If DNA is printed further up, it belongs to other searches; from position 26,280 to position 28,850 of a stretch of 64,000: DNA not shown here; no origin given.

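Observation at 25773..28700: Uncharacterised three-gene operon: 756-aa Cys/Trp-rich multidomain protein, DUF1360-like membrane protein and 111-aa 'MSCCG' protein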

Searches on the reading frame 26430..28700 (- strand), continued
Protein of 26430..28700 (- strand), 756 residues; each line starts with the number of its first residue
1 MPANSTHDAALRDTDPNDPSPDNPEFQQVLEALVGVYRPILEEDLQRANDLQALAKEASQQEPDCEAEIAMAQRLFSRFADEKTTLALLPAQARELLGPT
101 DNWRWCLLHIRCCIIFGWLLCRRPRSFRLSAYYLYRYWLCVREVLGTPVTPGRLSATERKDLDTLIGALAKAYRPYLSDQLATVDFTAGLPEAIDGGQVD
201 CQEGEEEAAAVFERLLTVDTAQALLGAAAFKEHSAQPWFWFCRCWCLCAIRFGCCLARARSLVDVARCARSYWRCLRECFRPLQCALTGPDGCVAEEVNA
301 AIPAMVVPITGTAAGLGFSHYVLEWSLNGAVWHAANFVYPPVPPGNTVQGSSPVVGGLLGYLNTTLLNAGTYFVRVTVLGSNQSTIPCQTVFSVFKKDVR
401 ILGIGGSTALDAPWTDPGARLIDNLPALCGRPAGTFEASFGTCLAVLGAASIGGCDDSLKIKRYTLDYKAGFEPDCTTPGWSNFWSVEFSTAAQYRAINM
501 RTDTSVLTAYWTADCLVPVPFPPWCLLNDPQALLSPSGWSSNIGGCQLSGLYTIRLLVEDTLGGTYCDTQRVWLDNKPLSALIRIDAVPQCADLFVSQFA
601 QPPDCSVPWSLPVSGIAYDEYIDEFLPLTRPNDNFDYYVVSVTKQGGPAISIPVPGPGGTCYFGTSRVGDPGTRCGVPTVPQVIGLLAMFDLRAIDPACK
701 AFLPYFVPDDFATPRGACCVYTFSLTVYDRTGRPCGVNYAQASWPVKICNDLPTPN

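Call 56: find_related_loci(query=A5, collection=metagenome_contigs, flank=7000)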
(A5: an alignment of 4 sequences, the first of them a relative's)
Query A5 (570 aa) in metagenome_contigs; peptide patterns used: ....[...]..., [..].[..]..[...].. (x = any residue, [..] = any of these).
246 stretches matched a pattern; 78 encode a relative of the query (tblastn E <= 1e-3); 78 distinct loci.
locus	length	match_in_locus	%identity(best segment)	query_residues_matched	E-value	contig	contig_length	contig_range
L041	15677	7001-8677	53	2-570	6e-151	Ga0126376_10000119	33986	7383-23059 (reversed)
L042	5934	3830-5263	56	86-561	5e-151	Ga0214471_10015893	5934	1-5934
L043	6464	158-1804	52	12-570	7e-149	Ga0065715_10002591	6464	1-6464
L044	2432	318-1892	49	50-569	5e-140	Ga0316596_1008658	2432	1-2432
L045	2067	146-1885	44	1-570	6e-137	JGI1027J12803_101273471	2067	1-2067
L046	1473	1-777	64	301-562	2e-110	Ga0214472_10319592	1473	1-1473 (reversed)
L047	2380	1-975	49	258-570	3e-83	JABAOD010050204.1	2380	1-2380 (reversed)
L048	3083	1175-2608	38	85-562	1e-72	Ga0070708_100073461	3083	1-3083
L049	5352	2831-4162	37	111-561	5e-69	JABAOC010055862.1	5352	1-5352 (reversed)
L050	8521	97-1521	36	85-561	1e-67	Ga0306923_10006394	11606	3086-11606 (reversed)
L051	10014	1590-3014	36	85-561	6e-67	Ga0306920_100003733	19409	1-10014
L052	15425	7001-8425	36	85-561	6e-67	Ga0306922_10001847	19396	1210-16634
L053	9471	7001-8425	36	85-561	4e-67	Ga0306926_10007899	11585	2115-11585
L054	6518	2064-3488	36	85-561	5e-67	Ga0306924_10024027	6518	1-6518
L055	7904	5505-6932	35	85-562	7e-67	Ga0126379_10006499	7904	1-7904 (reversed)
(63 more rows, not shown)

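Call 64: find_homologous_proteins(query=P0150, max_evalue=1e-10)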
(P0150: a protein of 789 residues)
Query P0150 (789 aa): 49 proteins with E <= 1e-10 among 8000 candidates.
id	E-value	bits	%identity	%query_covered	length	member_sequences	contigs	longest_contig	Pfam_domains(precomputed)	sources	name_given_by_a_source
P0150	0.0e+0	1899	100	100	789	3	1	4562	-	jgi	jgi:hypothetical protein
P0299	0.0e+0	1577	81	100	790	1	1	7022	-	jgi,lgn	jgi:hypothetical protein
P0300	0.0e+0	1568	81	100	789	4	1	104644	-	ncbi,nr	ncbi:MAG: hypothetical protein H6509_06110 [Bryobacterales bacterium]|nr:hypothetical protein [Bryob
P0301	0.0e+0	1500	77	100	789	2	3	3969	-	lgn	-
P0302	0.0e+0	1464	76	100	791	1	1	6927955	-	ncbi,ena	-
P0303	0.0e+0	1189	60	100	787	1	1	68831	-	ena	-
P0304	0.0e+0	1178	60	100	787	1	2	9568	-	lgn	-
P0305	0.0e+0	1158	60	100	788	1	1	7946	-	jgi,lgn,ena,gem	-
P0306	0.0e+0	1025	56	100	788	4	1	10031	-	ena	-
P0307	8.4e-257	872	49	99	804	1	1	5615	-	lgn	-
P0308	2.2e-234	798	47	99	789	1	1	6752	-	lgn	-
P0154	4.2e-223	761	58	70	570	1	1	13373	-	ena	-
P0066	2.0e-199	683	62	60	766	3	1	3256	-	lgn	-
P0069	5.4e-198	678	62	60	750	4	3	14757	-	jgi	jgi:hypothetical protein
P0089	2.6e-195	669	62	60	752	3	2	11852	-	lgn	-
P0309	4.7e-195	668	61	60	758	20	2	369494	-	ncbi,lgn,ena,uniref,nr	ncbi:hypothetical protein [Geobacter sulfurreducens]|uniref:hypothetical protein n=1 Tax=Geobacter s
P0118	6.0e-195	668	61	60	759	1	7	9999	-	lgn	-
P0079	2.2e-183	629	59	60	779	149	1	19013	-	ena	-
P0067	1.4e-171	590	55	60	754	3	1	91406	-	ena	-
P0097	1.1e-166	574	55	60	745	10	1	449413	-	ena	-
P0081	2.0e-161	557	53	60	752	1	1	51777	-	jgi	jgi:hypothetical protein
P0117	1.7e-150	521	46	68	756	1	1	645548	-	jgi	jgi:hypothetical protein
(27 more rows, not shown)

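Call 65: find_encoding_contigs(protein=P0302, flank=6000, max_places=2)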
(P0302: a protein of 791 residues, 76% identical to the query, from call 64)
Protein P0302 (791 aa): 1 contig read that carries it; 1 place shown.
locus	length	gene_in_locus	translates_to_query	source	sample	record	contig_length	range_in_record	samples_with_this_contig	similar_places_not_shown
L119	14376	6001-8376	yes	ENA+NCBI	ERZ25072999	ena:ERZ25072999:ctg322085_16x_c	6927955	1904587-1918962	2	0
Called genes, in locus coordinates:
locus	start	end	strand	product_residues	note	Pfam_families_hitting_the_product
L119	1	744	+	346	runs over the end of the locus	PF01408:GFO_IDH_MocA, PF02894:GFO_IDH_MocA_C, PF22725:GFO_IDH_MocA_C3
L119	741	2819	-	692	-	PF02897:Peptidase_S9_N, PF00326:Peptidase_S9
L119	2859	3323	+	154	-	PF08534:Redoxin, PF00578:AhpC-TSA, PF00085:Thioredoxin (weak), PF13098:Thioredoxin_2, PF13905:Thioredoxin_8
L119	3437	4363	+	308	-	PF02861:Clp_N, PF12867:DinB_2 (weak)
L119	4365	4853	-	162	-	PF09699:Paired_CXXCH_1 (faint)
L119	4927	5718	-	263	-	PF24684:Vgb_lyase (faint)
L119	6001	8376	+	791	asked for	-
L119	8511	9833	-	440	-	PF07394:DUF1501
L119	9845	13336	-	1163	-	PF13385:Laminin_G_3, PF18911:PKD_4 (faint), PF22352:K319L-like_PKD, PF13385:Laminin_G_3, PF22352:K319L-like_PKD, PF08811:DUF1800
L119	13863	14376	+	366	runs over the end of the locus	PF01168:Ala_racemase_N, PF00842:Ala_racemase_C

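Call 66: find_encoding_contigs(protein=P0303, flank=6000, max_places=2)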
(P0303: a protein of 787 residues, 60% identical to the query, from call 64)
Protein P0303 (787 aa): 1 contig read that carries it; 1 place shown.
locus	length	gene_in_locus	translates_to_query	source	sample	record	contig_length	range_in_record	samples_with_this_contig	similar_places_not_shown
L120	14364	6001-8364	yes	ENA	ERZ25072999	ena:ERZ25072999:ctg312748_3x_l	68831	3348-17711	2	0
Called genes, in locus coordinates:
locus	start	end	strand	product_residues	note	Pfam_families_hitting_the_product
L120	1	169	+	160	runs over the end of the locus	PF02569:Pantoate_ligase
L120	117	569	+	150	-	PF02569:Pantoate_ligase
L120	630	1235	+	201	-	-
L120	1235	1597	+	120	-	-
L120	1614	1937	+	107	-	-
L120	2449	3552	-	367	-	PF13439:Glyco_transf_4, PF13579:Glyco_trans_4_4, PF20706:GT4-conflict, PF00534:Glycos_transf_1, PF13692:Glyco_trans_1_4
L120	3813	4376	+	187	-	PF24161:CCDC39 (weak)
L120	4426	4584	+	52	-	-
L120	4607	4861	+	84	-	-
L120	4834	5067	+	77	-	-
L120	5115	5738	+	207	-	-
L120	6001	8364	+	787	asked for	-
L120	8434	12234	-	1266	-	PF10162:G8, PF24606:CEMIP_beta-hel, PF21471:Reelin_subrepeat-B (faint)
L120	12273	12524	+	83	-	-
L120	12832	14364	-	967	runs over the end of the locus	PF09586:YfhO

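Call 67: find_encoding_contigs(protein=P0309, flank=8000, max_places=3)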
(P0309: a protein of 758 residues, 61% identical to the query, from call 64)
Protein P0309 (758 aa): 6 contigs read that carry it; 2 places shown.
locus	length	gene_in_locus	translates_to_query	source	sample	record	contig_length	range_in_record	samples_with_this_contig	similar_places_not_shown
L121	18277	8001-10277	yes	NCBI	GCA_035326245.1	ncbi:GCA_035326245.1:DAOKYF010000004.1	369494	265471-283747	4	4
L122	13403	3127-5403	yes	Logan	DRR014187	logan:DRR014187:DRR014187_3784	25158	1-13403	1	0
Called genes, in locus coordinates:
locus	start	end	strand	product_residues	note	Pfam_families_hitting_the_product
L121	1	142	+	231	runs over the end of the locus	PF03692:CxxCxxCC (weak)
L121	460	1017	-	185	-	-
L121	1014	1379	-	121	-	PF12279:DUF3619 (faint)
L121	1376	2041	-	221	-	PF08281:Sigma70_r4_2, PF04545:Sigma70_r4, PF22233:PhyR_sigma-like (weak)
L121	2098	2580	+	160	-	PF01880:Desulfoferrodox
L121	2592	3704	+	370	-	PF00561:Abhydrolase_1 (weak), PF12146:Hydrolase_4 (faint)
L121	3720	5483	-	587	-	PF00989:PAS (weak), PF08448:PAS_4, PF13426:PAS_9 (weak), PF00512:HisKA, PF02518:HATPase_c, PF00072:Response_reg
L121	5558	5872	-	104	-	-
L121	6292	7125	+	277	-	PF00656:Peptidase_C14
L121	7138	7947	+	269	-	PF01510:Amidase_2, PF08239:SH3_3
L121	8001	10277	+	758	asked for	-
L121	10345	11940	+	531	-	-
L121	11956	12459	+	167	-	-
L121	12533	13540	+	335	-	PF03372:Exo_endo_phos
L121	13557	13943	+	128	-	-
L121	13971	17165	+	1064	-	PF07693:KAP_NTPase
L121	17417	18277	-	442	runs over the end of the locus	PF05573:NosL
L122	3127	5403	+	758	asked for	-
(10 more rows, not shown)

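Call 69: find_encoding_contigs(protein=P0118, flank=8000, max_places=3)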
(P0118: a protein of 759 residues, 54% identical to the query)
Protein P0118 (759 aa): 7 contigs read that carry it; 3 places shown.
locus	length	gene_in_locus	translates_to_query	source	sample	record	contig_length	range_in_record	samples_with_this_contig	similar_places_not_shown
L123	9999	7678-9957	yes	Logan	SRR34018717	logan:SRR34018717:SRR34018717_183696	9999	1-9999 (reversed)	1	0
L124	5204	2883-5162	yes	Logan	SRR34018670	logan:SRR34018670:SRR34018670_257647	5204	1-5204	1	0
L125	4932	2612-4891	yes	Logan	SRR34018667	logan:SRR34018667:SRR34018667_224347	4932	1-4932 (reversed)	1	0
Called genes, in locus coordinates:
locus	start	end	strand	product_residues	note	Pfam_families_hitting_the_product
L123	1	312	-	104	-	?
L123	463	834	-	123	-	-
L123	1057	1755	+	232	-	PF03692:CxxCxxCC (weak)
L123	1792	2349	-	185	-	-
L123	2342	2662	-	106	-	-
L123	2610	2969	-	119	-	PF12279:DUF3619 (weak)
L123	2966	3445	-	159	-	PF08281:Sigma70_r4_2, PF04545:Sigma70_r4, PF22233:PhyR_sigma-like (weak)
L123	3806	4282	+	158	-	PF01880:Desulfoferrodox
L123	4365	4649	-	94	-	-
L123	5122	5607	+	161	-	PF00545:Ribonuclease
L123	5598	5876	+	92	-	PF01337:Barstar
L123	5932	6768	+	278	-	PF00656:Peptidase_C14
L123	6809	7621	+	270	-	PF01510:Amidase_2, PF08239:SH3_3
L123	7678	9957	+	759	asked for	-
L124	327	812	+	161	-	PF00545:Ribonuclease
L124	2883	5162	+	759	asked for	-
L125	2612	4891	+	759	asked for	-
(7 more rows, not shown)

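Call 70: find_encoding_contigs(protein=P0089, flank=8000, max_places=2)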
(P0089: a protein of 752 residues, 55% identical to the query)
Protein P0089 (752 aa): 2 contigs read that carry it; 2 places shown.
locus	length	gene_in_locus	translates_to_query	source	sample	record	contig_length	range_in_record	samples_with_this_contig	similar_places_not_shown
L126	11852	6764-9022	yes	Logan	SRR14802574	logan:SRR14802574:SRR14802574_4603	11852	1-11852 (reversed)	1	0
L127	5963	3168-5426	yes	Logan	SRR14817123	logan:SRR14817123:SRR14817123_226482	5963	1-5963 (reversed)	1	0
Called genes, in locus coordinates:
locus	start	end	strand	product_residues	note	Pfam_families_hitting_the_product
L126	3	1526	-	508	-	?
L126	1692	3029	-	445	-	PF02056:Glyco_hydro_4, PF11975:Glyco_hydro_4C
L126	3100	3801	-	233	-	PF00027:cNMP_binding, PF00392:GntR (faint), PF13545:HTH_Crp_2, PF01047:MarR (faint), PF00325:Crp (weak), PF13412:HTH_24 (faint)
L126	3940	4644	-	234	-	PF11750:DUF3307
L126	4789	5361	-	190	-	PF06414:Zeta_toxin, PF13238:AAA_18 (weak), PF13671:AAA_33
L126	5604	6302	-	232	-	PF01184:Gpr1_Fun34_YaaH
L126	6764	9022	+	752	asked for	-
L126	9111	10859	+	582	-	PF00795:CN_hydrolase, PF02540:NAD_synthase, PF03054:tRNA_Me_trans (weak)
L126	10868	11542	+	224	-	PF01966:HD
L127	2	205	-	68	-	?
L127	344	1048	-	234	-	PF11750:DUF3307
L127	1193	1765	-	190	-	PF06414:Zeta_toxin, PF13238:AAA_18 (weak), PF13671:AAA_33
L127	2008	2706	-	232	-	PF01184:Gpr1_Fun34_YaaH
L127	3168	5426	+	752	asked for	-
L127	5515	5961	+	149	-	?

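Call 71: find_encoding_contigs(protein=P0069, flank=8000, max_places=2)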
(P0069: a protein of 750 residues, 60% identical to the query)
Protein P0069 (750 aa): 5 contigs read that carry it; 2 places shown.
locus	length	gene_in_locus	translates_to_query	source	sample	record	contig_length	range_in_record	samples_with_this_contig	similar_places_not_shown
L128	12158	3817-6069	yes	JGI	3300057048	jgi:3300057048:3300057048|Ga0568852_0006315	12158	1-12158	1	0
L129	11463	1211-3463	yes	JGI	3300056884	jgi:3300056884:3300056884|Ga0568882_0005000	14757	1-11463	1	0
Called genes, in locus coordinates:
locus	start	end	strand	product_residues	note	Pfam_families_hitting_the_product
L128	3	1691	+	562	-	?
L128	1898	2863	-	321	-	PF01797:Y1_Tnp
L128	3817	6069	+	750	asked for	-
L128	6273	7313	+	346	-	PF16485:PLN_propep (weak), PF01447:Peptidase_M4, PF02868:Peptidase_M4_C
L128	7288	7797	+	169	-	PF20242:Emfourin, PF20033:DUF6438 (weak)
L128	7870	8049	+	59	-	-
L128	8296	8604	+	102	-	-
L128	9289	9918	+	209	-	-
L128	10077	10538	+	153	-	-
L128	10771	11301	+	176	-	-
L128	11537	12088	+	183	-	-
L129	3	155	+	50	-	?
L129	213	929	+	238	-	-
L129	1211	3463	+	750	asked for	-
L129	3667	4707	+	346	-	PF16485:PLN_propep (weak), PF01447:Peptidase_M4, PF02868:Peptidase_M4_C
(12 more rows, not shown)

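Call 75: search_solved_structures(query=A1, max_evalue=10)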
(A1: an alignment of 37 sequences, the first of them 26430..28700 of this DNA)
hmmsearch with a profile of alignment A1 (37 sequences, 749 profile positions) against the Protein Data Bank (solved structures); distinct sequences matched with E-value up to 10: 3.
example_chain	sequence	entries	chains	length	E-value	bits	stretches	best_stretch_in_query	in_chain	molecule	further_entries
9irc_B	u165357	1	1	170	0.61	11.2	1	322-410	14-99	TLR adapter interacting with SLC15A4 on the lysosome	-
9do2_H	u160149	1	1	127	0.95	10.6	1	291-322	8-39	Fab-1664 heavy chain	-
44ab_E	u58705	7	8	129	2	9.5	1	235-271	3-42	UL131A | Envelope glycoprotein UL131A | Envelope protein UL131A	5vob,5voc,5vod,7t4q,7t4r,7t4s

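Call 78: fold_search(model_id=the predicted structure, library=viral)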
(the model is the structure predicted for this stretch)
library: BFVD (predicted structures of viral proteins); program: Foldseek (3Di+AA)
matches with E <= 10: 755; with E <= 0.001: 88
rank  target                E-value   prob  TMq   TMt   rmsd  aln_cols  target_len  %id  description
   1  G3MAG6                1.1e-07  1.00  0.13  0.09  35.0       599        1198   12  Gp425 [Bacillus phage G]
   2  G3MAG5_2              2.6e-07  1.00  0.16  0.15  16.8       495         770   11  Gp424 [Bacillus phage G]
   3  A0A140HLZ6            6.9e-07  0.99  0.12  0.10  31.5       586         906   10  Peptidase S74 domain-containing protein [Bacillus phage Deep Blue]
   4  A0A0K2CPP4            1.3e-06  1.00  0.12  0.10  17.1       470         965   11  LamG-like jellyroll fold domain-containing protein [Brevibacillus phage SecTim467]
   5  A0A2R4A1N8            2.6e-06  1.00  0.17  0.17  15.5       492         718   12  (no name in the UniProt tables at hand)
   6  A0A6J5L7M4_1          2.6e-06  1.00  0.13  0.10  17.3       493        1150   11  Tip attachment protein J [uncultured Caudovirales phage]
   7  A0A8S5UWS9            3.0e-06  0.99  0.11  0.09  29.6       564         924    8  Uncharacterized protein [Siphoviridae sp. ctzO58]
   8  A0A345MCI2            3.6e-06  1.00  0.14  0.13  16.1       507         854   11  Minor tail protein [Gordonia phage Teatealatte]
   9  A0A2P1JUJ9            5.0e-06  1.00  0.20  0.19  10.9       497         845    8  Fibronectin type-III domain-containing protein [Bacillus phage Anath]
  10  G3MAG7                5.6e-06  1.00  0.18  0.14  12.0       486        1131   10  Gp426 [Bacillus phage G]
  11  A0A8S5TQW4            5.8e-06  1.00  0.14  0.15  16.8       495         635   10  Uncharacterized protein [Myoviridae sp. ctY1522]
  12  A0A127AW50            6.1e-06  1.00  0.17  0.15  13.6       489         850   10  Uncharacterized protein [Bacillus phage SP-15]
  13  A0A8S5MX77            7.1e-06  1.00  0.15  0.17  16.9       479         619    7  Interleukin-6 receptor subunit beta Receptor, Fibronectin Type III [Siphoviridae sp. ct91l7]
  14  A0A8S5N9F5            1.0e-05  1.00  0.16  0.21  14.2       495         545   11  Uncharacterized protein [Siphoviridae sp. ctBmU27]
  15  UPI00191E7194         1.3e-05  1.00  0.17  0.18  18.3       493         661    9  (no name look-up for this kind of identifier)
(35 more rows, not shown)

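Call 79: search_protein_families(library=pfam, proteins=[P0150, P0168, P0207, P0231, P0245, P0167, L121:10339-11940:+], max_evalue=0.01)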
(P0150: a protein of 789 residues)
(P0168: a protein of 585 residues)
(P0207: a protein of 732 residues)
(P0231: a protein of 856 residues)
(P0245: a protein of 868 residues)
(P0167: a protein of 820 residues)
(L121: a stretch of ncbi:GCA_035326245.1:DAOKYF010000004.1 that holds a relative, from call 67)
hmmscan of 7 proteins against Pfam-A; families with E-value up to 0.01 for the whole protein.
P0150 (789 aa): 0 families

P0168 (585 aa): 0 families

P0207 (732 aa): 2 families
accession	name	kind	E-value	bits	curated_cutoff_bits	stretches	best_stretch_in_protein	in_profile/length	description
PF01060.29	TTR-52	-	9.6e-07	29.8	24.9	1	162-218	5-59/79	Transthyretin-like family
PF11974.14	bMG3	-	0.0025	18.2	34.9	0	168-206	27-62/103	Bacterial alpha-2-macroglobulin MG3 domain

P0231 (856 aa): 1 family
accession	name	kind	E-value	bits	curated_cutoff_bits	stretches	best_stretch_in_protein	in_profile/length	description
PF20009.4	GEVED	-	0.00033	21.9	24.4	0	106-130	2-26/78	GEVED domain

P0245 (868 aa): 1 family
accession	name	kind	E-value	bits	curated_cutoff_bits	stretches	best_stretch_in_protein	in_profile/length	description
PF20009.4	GEVED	-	9.4e-06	26.8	24.4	0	78-96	1-19/78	GEVED domain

P0167 (820 aa): 0 families

L121:10339-11940:+ (533 aa): 0 families

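Call 89: find_encoding_contigs(protein=P0079, flank=5000, max_places=2)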
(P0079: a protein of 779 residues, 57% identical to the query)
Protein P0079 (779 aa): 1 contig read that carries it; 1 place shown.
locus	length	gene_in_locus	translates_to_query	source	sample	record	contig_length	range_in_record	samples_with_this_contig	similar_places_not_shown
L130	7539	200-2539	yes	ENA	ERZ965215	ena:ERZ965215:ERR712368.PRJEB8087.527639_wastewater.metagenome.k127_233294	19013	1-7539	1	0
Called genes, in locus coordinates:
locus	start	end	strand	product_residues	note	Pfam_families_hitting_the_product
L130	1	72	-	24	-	?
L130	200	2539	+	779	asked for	-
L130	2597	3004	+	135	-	-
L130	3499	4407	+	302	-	PF12833:HTH_18, PF00165:HTH_AraC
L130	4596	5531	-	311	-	PF00126:HTH_1, PF03466:LysR_substrate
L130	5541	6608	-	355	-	PF02463:SMC_N (weak), PF00005:ABC_tran, PF13304:AAA_21 (faint), PF17850:CysA_C_terminal, PF12857:TOBE_3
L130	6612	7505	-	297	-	PF00528:BPD_transp_1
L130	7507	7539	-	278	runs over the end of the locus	PF00528:BPD_transp_1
